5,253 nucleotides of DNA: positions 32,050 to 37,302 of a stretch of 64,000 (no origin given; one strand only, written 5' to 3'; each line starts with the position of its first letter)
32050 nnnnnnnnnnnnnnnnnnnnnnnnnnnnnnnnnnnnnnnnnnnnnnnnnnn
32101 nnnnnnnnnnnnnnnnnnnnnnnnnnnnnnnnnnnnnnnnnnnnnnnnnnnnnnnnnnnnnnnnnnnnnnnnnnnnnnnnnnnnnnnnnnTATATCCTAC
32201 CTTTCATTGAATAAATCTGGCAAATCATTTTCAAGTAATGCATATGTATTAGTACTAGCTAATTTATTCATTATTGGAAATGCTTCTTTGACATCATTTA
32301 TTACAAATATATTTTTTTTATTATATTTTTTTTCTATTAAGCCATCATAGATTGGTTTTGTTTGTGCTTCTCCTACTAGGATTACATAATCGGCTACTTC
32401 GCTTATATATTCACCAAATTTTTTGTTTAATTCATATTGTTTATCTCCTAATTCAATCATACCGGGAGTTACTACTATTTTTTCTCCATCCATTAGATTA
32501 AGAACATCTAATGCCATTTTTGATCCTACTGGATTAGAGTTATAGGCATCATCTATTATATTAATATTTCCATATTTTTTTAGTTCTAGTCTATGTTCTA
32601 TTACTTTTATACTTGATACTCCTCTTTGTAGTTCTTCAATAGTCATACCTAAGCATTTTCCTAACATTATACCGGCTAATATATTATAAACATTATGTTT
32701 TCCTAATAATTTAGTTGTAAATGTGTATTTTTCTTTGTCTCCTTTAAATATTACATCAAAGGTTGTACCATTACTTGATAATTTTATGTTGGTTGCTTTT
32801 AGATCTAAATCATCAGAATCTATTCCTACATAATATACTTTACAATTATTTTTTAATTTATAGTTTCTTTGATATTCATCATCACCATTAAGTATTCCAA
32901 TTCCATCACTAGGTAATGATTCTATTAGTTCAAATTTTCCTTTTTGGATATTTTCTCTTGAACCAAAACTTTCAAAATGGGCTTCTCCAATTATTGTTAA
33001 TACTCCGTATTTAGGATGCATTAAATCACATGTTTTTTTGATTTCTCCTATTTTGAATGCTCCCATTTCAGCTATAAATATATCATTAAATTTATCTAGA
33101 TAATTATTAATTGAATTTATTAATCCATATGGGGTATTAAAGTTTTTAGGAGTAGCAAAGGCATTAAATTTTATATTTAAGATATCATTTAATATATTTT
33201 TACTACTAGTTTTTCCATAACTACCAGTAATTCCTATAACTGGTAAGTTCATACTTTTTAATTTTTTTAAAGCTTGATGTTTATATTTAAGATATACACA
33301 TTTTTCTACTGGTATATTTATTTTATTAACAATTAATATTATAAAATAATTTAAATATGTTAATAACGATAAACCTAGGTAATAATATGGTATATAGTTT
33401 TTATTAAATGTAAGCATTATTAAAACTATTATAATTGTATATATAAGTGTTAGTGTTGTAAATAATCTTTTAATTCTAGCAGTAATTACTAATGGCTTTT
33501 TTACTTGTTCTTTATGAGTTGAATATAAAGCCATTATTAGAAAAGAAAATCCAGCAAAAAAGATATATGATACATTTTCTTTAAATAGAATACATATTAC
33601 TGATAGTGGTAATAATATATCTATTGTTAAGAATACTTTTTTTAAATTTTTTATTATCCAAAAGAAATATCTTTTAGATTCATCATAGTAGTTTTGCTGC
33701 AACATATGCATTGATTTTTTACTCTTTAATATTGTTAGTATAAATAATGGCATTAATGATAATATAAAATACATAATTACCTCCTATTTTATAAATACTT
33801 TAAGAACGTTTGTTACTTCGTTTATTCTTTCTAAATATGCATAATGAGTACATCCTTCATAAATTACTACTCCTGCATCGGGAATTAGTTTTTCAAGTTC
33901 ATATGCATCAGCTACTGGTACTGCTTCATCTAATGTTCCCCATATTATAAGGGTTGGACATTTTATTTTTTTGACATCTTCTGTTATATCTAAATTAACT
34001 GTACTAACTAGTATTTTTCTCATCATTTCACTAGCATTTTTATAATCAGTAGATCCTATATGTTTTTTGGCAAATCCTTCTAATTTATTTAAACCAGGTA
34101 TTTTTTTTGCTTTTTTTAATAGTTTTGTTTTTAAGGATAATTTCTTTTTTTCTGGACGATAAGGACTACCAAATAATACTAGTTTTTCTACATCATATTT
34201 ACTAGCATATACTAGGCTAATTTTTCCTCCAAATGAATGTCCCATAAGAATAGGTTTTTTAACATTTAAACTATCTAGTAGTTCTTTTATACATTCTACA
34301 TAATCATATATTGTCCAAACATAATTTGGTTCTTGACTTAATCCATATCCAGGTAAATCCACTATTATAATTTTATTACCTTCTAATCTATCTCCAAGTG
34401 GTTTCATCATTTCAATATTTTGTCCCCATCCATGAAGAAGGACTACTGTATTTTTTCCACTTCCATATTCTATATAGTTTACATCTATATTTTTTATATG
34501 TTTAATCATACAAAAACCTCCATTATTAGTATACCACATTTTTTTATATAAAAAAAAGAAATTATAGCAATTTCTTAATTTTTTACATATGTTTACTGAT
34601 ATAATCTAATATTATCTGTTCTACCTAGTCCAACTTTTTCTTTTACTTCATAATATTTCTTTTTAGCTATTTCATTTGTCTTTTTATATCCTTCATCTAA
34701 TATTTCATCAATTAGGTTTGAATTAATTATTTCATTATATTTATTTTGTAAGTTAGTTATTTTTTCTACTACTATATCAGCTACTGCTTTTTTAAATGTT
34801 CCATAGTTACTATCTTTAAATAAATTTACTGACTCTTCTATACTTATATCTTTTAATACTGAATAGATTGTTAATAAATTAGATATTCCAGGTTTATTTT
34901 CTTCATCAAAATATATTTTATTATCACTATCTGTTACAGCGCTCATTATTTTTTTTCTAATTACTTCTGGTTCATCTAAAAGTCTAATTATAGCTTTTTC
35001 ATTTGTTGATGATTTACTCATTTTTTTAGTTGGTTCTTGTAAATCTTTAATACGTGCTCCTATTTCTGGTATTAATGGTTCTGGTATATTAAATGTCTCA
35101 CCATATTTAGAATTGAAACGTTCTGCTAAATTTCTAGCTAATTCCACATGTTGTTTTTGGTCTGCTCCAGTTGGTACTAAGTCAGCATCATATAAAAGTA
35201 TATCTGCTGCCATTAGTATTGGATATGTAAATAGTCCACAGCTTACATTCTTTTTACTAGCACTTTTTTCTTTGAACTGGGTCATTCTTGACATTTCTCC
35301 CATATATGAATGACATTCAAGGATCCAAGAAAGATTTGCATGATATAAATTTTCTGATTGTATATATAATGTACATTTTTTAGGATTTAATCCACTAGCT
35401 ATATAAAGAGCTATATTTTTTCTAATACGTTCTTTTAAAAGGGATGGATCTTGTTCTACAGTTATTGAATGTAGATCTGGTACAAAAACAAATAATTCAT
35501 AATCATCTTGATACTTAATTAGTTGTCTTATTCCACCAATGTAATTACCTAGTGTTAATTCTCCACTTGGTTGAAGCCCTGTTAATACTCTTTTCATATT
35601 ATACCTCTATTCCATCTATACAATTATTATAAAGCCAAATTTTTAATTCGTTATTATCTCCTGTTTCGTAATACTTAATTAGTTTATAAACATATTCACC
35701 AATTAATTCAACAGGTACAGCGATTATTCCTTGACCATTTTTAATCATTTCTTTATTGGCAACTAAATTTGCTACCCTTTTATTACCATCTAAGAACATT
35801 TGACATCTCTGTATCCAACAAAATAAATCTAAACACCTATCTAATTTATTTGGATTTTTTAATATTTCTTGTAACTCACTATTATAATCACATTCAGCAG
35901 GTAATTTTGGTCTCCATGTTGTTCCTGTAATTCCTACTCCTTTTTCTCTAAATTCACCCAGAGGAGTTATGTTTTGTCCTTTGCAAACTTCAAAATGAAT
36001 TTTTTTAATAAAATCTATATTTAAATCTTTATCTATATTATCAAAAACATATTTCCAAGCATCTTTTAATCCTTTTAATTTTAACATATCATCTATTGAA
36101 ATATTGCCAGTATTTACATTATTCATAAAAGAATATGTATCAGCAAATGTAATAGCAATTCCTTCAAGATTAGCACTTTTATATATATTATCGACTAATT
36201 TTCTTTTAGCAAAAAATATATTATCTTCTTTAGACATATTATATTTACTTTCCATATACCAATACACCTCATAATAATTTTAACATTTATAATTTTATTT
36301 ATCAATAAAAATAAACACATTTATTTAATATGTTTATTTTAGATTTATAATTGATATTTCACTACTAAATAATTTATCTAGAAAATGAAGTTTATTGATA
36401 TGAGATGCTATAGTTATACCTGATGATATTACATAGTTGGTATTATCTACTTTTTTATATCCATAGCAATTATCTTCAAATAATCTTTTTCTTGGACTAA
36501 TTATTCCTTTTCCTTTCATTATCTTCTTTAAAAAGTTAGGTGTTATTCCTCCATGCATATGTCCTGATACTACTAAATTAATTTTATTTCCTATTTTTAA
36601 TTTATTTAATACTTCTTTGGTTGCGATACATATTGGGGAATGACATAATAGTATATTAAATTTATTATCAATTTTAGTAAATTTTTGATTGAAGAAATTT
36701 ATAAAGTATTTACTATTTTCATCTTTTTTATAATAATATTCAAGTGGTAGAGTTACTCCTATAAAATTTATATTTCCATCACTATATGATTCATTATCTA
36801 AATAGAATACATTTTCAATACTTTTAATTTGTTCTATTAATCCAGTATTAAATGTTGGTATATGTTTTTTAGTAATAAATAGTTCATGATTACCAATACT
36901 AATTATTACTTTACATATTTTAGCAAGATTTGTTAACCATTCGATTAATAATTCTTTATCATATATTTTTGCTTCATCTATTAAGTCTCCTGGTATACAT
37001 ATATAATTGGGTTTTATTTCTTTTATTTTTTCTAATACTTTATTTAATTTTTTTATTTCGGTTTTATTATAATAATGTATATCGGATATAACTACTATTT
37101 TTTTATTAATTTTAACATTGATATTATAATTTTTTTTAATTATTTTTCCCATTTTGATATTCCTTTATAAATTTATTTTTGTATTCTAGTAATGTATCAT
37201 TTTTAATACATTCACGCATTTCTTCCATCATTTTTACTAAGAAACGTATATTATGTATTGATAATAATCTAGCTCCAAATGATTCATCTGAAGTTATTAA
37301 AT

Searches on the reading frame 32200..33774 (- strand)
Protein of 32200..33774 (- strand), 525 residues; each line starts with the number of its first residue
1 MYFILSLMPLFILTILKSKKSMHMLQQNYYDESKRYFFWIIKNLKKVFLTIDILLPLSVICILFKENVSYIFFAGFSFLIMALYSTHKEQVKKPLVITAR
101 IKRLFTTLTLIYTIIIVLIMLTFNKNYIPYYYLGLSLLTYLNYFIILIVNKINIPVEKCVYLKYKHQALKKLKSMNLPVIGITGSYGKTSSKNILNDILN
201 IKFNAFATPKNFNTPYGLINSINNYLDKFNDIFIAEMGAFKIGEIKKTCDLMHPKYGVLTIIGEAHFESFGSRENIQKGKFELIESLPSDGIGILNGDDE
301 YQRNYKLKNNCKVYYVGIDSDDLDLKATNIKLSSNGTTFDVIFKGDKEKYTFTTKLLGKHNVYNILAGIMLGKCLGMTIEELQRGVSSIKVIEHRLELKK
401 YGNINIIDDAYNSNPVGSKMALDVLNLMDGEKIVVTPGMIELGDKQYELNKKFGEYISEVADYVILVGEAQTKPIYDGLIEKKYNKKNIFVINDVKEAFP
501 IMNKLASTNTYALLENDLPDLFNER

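Call 37: search_protein_families(library=pfam, proteins=[window:32200-33774:-], max_evalue=0.0001)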
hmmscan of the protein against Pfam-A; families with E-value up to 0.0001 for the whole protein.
window:32200-33774:- (525 aa): 2 families
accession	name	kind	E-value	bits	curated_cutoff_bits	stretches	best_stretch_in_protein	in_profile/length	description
PF08245.18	Mur_ligase_M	-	2.6e-41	142.2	24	1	182-371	1-199/200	Mur ligase middle domain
PF02875.26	Mur_ligase_C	-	6.8e-11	43.5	28.4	1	394-508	1-117/127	Mur ligase, glutamate ligase domain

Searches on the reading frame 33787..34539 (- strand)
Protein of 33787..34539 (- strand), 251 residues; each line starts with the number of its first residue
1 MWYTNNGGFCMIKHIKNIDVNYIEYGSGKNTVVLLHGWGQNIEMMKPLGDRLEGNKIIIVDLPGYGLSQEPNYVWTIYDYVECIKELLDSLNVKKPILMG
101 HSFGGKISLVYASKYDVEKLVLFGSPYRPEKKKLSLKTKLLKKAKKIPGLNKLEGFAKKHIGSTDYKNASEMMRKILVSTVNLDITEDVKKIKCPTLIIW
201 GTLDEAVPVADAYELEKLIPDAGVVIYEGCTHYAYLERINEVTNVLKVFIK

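Call 37: search_protein_families(library=pfam, proteins=[window:33787-34539:-], max_evalue=0.0001)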
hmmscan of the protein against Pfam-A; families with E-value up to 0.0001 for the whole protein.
window:33787-34539:- (251 aa): 6 families
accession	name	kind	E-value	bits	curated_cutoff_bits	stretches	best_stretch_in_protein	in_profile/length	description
PF00561.26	Abhydrolase_1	-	6.5e-27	95.2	25.8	2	30-117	1-91/245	alpha/beta hydrolase fold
PF12146.15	Hydrolase_4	-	8.7e-18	64.9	27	1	29-237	4-237/239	Serine aminopeptidase, S33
PF12697.13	Abhydrolase_6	-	3.4e-16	61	26.3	1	32-238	1-210/217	Alpha/beta hydrolase family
PF20408.4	Abhydrolase_11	-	3.9e-08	33.7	27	1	80-145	60-127/193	Alpha/beta hydrolase domain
PF06342.18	DUF1057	-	2.3e-07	30.6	21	1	21-214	27-233/297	Alpha/beta hydrolase of unknown function (DUF1057)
PF01738.24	DLH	-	3.2e-05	24.1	21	0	187-234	137-187/217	Dienelactone hydrolase family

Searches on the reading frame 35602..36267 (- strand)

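Call 37: search_protein_families(library=pfam, proteins=[window:35602-36267:-], max_evalue=0.0001)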
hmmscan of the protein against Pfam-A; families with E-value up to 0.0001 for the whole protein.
window:35602-36267:- (222 aa): 1 family
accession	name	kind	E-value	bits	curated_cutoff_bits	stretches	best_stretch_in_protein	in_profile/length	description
PF02661.23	Fic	-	3.7e-06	28.1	24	1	82-171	2-90/93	Fic/DOC family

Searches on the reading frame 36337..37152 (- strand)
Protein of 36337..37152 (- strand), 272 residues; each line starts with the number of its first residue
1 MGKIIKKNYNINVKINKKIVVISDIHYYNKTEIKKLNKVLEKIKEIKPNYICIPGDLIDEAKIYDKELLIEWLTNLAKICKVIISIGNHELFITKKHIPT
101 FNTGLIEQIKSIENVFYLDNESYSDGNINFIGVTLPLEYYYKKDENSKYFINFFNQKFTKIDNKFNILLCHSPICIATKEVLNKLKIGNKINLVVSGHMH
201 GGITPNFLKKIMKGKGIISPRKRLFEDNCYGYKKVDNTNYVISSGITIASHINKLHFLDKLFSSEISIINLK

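Call 37: search_protein_families(library=pfam, proteins=[window:36337-37152:-], max_evalue=0.0001)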
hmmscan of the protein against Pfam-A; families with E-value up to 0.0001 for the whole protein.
window:36337-37152:- (272 aa): 2 families
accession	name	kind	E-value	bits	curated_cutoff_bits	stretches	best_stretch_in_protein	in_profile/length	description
PF00149.33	Metallophos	-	6e-16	59.9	21.5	1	18-201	2-190/191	Calcineurin-like phosphoesterase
PF12850.12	Metallophos_2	-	4.4e-07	30.5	27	1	18-200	2-117/154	Calcineurin-like phosphoesterase superfamily domain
